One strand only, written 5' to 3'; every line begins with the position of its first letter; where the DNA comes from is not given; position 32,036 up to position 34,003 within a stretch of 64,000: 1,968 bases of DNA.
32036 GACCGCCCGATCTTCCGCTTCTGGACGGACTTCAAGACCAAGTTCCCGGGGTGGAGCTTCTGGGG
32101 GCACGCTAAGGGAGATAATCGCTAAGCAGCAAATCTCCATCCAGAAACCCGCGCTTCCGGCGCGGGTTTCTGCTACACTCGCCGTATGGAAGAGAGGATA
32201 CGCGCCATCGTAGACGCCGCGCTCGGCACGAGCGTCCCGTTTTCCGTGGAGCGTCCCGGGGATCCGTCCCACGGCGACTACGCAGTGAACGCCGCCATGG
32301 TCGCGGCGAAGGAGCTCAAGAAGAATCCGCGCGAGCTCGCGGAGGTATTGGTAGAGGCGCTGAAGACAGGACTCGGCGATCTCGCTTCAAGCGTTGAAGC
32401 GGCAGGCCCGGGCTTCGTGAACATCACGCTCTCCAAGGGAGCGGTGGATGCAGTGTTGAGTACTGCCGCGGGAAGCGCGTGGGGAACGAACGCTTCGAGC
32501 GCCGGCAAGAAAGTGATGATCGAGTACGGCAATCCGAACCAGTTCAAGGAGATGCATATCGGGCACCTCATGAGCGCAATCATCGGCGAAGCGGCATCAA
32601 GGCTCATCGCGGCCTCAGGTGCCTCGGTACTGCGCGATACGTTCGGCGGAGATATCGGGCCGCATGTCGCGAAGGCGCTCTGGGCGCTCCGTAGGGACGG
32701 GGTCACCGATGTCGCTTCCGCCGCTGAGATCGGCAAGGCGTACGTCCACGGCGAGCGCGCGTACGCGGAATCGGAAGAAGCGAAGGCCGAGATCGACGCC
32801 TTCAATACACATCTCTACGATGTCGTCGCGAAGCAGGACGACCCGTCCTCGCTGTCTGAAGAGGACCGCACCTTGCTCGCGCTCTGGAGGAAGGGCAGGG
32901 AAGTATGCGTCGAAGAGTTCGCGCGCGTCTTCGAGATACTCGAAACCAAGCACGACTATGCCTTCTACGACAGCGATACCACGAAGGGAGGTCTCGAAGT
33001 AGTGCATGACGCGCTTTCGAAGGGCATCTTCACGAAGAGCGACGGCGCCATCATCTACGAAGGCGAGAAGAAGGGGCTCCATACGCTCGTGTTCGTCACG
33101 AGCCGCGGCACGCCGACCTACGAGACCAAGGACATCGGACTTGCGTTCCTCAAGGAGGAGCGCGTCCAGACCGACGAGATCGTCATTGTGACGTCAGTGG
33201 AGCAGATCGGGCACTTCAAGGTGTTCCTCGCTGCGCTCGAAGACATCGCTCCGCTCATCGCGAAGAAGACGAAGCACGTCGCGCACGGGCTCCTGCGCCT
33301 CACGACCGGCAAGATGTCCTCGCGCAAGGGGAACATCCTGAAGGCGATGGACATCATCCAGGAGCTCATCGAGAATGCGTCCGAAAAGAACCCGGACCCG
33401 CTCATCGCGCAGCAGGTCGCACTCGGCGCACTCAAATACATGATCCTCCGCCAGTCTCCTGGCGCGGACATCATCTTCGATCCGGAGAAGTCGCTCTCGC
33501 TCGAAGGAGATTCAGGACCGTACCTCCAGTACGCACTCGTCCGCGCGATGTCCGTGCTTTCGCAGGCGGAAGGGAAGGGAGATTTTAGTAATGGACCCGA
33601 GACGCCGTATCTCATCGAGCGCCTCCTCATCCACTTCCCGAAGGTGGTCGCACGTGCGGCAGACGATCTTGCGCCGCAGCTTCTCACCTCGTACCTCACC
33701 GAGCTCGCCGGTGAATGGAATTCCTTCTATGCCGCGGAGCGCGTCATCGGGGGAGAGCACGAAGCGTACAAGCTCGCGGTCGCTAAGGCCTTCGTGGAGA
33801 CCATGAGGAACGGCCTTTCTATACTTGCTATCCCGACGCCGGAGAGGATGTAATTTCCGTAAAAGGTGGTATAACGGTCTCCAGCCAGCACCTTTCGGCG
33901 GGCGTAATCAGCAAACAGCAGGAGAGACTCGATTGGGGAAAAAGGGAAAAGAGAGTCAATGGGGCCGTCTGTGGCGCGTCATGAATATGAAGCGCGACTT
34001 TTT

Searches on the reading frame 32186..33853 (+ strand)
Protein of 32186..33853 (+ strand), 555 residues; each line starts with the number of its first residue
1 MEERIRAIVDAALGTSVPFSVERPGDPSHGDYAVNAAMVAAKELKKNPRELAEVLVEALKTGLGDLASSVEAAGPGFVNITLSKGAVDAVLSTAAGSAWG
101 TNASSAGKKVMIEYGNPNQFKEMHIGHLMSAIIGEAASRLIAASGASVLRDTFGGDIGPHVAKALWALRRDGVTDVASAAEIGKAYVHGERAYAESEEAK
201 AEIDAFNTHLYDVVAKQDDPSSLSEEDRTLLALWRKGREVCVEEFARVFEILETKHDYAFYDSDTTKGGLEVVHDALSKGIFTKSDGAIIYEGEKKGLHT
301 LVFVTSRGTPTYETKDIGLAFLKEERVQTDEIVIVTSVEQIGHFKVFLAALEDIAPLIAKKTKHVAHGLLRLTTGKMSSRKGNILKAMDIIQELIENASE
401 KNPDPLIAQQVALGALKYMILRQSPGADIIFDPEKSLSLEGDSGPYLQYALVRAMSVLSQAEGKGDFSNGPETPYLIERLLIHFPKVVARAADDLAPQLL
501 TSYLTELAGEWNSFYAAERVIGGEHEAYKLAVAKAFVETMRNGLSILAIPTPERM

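Call 25: search_protein_families(library=pfam, proteins=[window:32186-33853:+])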
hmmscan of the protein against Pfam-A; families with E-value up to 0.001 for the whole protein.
window:32186-33853:+ (555 aa): 4 families
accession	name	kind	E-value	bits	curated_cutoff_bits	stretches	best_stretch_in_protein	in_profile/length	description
PF00750.26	tRNA-synt_1d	-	7.6e-32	111.1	23.3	1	102-431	14-347/349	tRNA synthetases class I (R), catalytic domain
PF03485.21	Arg_tRNA_synt_N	-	1.7e-20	73.8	21.5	1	4-82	6-85/85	Arginyl tRNA synthetase N terminal domain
PF05746.21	DALR_1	-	8.4e-20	71.4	22.3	1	447-555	1-117/117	DALR anticodon binding domain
PF00133.28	tRNA-synt_1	-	0.00021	20.6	22.7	0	107-179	22-98/414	tRNA synthetases class I (I, L, M and V)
